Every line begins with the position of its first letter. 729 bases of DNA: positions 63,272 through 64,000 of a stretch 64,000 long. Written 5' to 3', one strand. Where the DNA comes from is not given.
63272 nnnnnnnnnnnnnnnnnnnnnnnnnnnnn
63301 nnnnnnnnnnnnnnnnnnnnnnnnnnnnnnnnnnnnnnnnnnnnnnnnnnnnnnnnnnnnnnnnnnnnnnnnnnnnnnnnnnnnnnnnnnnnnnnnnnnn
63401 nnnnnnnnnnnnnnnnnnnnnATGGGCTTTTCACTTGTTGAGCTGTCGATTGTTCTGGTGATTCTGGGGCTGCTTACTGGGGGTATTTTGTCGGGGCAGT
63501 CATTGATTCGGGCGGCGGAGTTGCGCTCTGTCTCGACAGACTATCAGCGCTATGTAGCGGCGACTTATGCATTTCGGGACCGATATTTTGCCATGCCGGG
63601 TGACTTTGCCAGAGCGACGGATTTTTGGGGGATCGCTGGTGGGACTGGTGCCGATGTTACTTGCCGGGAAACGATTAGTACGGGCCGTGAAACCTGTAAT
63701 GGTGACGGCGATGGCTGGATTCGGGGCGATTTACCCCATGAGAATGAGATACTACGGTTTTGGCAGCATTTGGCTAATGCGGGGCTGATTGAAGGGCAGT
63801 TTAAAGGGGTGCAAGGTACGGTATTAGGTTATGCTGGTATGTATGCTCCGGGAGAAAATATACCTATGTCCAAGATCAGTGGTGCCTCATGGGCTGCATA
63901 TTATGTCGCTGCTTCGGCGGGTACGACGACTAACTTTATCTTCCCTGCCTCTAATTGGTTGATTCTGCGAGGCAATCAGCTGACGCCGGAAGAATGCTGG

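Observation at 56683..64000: Five paralogues of an unusual 250-aa prepilin-type protein with very short leaders and an EF-hand-like loop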

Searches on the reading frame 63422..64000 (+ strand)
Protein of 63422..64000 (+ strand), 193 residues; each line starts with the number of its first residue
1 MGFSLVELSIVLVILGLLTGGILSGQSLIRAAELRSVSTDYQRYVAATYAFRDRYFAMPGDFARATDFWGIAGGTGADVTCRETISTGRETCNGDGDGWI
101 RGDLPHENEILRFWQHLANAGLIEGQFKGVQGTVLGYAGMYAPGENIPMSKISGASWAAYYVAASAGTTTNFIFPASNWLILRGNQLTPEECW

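Call 5: search_protein_families(library=pfam, proteins=[window:63422-64000:+], max_evalue=1)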
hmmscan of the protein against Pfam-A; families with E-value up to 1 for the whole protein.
window:63422-64000:+ (193 aa): 1 family
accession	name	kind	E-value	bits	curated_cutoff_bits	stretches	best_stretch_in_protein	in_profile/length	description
PF07963.17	N_methyl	-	0.0051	16.8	21.2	1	2-23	6-27/27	Prokaryotic N-terminal methylation motif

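Call 6: search_protein_families(library=ncbifam, proteins=[window:63422-64000:+], max_evalue=1)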
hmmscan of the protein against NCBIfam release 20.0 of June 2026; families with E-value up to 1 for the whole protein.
window:63422-64000:+ (193 aa): 3 families
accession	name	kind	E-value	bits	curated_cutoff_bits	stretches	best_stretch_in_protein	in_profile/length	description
TIGR01708.2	typeII_sec_gspH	equivalog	0.00023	21.2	80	1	2-54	3-53/169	type II secretion system minor pseudopilin GspH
TIGR02532.1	IV_pilin_GFxxxE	domain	0.0012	18.6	16.3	1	2-22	3-23/24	prepilin-type N-terminal cleavage/methylation domain-containing protein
TIGR01710.1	typeII_sec_gspG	equivalog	0.011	15.8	88.85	1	2-23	2-23/134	type II secretion system major pseudopilin GspG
